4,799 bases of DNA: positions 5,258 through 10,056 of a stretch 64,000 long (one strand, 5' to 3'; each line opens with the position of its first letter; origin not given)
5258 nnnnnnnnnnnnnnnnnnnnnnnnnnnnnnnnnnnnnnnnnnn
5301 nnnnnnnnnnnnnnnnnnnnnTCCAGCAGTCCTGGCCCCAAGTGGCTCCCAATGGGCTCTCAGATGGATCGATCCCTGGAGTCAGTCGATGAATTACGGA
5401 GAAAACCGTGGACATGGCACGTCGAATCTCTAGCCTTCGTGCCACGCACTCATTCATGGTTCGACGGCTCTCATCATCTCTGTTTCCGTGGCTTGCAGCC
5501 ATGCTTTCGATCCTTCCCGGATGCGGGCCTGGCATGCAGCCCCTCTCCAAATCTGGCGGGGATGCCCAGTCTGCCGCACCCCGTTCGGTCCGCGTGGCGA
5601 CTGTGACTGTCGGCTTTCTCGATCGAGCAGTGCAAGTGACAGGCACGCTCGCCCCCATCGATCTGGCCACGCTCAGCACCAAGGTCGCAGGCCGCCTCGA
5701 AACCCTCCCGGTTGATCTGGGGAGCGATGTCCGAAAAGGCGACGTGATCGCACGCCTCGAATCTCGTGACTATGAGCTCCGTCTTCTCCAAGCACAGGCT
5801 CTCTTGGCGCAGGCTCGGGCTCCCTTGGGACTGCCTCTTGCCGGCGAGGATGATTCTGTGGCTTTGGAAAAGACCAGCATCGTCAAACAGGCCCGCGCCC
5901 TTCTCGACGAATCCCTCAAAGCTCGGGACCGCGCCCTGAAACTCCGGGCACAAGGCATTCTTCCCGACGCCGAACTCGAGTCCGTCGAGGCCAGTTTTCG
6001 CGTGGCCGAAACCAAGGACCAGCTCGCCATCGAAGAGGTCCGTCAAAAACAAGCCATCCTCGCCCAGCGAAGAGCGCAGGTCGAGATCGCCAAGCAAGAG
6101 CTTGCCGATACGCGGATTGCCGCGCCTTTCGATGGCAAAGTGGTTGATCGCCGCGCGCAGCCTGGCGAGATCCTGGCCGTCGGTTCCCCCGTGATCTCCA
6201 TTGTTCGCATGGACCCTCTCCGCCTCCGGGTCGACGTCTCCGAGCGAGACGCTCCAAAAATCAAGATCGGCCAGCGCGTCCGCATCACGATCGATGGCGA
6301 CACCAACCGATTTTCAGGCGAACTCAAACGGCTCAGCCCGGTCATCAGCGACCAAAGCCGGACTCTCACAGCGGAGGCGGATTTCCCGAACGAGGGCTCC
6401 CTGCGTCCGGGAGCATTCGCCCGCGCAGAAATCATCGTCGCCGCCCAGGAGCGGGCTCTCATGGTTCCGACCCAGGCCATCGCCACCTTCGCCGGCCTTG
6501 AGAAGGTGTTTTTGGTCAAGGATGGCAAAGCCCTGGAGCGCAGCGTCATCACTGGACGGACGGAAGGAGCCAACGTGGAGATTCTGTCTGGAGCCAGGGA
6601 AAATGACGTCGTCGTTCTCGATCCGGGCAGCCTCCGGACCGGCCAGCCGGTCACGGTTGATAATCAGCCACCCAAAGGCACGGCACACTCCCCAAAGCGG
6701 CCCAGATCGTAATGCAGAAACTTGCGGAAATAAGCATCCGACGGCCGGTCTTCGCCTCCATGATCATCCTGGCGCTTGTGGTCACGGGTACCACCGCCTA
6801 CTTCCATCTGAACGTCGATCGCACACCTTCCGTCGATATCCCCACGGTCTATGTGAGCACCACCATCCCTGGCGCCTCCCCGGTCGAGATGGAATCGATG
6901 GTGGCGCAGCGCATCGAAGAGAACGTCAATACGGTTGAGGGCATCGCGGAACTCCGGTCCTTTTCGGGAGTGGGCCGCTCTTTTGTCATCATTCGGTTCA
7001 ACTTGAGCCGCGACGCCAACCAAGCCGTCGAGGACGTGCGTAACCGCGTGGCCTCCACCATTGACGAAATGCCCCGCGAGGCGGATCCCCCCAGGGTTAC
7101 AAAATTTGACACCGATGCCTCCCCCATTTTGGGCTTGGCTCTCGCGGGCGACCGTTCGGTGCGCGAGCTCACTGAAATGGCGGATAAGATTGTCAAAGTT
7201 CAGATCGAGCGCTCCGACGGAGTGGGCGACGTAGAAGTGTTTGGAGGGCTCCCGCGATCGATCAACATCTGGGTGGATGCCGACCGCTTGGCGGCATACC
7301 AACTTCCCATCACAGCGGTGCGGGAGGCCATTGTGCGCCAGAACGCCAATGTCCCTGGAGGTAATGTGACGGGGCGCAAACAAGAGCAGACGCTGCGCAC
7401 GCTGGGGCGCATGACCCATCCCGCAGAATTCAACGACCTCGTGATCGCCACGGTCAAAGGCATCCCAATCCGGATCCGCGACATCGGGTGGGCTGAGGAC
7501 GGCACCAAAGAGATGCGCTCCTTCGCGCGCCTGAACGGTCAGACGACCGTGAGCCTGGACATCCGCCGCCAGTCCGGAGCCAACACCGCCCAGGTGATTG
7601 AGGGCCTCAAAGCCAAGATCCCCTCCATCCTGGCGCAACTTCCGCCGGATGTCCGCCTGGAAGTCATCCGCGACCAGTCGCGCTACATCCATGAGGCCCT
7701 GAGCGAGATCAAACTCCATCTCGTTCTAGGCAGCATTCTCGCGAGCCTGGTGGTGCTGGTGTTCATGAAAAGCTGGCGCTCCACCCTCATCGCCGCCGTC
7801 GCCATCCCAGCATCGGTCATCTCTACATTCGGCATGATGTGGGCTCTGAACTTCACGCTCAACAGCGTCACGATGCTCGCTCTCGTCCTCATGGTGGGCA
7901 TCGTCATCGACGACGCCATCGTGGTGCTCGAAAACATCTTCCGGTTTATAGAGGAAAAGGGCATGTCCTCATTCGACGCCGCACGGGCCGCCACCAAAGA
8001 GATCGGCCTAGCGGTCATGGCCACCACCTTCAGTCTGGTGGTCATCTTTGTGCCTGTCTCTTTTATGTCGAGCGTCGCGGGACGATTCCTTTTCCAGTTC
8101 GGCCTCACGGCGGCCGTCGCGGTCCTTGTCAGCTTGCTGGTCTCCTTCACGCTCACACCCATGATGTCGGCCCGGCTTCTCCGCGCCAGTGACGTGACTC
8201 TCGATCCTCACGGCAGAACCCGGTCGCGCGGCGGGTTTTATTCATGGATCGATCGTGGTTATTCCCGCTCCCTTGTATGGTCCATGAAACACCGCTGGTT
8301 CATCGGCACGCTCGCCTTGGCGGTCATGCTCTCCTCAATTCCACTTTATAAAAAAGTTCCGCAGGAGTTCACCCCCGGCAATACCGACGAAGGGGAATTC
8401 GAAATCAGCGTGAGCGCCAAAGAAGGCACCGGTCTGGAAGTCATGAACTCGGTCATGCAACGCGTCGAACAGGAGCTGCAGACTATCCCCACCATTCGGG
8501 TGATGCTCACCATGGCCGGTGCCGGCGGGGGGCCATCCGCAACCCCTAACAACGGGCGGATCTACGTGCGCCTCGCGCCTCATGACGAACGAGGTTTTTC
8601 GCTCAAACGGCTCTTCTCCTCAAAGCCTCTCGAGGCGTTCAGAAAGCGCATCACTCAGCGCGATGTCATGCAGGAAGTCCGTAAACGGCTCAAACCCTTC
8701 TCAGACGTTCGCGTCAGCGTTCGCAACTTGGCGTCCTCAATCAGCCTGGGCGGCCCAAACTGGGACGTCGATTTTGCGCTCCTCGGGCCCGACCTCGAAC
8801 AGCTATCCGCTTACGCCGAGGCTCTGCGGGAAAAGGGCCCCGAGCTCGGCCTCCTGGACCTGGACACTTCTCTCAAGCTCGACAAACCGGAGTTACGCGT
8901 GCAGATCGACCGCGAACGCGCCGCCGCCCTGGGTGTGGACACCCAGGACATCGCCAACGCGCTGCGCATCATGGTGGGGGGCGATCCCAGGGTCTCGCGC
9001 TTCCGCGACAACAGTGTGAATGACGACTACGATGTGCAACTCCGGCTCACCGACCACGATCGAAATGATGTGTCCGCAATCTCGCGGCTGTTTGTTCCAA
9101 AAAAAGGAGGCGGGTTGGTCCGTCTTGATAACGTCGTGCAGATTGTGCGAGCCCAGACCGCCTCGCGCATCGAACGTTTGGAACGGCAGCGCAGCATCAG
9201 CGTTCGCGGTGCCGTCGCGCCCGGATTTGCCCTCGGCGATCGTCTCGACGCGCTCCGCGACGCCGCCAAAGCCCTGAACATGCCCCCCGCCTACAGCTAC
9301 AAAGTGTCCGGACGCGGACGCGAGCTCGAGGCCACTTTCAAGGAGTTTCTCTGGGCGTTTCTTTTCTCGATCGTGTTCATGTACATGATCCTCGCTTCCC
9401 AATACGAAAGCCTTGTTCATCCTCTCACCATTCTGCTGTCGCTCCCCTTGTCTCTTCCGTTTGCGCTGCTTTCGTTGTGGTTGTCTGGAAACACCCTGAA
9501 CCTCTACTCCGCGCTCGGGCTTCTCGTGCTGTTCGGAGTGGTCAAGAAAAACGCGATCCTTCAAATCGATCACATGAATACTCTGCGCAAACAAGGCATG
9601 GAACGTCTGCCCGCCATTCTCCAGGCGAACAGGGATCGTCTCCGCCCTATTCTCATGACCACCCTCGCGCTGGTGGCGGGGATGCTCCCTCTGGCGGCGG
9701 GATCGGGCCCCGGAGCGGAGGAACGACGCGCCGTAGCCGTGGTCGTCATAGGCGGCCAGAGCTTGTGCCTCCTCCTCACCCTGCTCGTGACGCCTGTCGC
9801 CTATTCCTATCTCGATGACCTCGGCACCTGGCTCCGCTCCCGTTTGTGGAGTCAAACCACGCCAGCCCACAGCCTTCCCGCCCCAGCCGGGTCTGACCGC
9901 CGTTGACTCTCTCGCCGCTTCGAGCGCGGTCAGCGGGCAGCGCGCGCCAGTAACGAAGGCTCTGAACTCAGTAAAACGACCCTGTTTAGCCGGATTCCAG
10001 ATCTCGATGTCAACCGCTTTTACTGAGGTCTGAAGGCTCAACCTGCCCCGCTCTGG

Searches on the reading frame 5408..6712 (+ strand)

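Call 15: search_protein_families(library=pfam, proteins=[window:5408-6712:+], max_evalue=0.001)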
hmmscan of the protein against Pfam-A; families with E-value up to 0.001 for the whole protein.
window:5408-6712:+ (434 aa): 3 families
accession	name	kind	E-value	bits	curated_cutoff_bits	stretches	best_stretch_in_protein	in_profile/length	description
PF16576.10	HlyD_D23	-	1.1e-23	84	30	1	73-338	4-214/214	Barrel-sandwich domain of CusB or HlyD membrane-fusion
PF13437.12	HlyD_3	-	5.6e-20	72.5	22.2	1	237-335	2-106/106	HlyD family secretion protein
PF13533.13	Biotin_lipoyl_2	-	2.7e-06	27.5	29.8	1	88-118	2-32/32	Biotin-lipoyl like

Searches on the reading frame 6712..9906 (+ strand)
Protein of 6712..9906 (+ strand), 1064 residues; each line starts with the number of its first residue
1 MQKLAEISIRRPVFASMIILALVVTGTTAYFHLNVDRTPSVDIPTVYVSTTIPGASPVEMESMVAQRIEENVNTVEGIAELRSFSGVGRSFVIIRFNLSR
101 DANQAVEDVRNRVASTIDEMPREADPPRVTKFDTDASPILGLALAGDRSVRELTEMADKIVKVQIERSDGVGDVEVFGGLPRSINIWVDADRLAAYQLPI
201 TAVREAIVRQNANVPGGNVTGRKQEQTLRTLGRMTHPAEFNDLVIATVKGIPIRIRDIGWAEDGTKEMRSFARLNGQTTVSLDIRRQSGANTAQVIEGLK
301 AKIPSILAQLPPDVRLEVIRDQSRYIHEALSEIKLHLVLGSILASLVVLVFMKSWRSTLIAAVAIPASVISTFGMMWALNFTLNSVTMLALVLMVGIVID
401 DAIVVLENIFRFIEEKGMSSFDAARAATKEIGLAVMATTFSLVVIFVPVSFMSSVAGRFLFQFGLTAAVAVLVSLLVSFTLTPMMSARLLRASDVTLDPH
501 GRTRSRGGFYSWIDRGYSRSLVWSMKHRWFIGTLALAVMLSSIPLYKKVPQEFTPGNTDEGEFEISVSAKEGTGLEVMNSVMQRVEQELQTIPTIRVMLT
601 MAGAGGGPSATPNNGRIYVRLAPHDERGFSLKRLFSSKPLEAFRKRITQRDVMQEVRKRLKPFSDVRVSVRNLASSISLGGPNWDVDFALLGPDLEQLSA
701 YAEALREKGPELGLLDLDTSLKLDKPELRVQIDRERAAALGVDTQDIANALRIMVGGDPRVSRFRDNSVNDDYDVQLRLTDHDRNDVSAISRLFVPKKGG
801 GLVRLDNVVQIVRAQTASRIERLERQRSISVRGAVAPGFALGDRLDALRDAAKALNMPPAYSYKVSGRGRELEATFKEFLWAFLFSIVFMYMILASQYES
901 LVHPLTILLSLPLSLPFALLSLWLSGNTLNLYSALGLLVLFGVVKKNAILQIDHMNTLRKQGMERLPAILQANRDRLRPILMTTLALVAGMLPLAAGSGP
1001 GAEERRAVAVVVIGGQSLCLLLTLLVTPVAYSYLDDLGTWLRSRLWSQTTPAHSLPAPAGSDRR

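Call 15: search_protein_families(library=pfam, proteins=[window:6712-9906:+], max_evalue=0.001)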
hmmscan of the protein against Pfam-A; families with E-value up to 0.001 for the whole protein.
window:6712-9906:+ (1064 aa): 4 families
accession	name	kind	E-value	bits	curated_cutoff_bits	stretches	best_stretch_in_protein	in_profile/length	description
PF00873.25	ACR_tran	-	2e-264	880.4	28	1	5-1033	2-1019/1021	AcrB/AcrD/AcrF family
PF03176.21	MMPL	-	1.8e-09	37.5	20.5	1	332-492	144-305/333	MMPL family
PF02355.23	SecD_SecF_C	-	0.00011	22.2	20.5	0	330-479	29-176/189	Protein export membrane protein SecD/SecF, C-terminal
PF14377.11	UBM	-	0.00041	20.1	23.3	1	304-324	11-31/35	Ubiquitin binding region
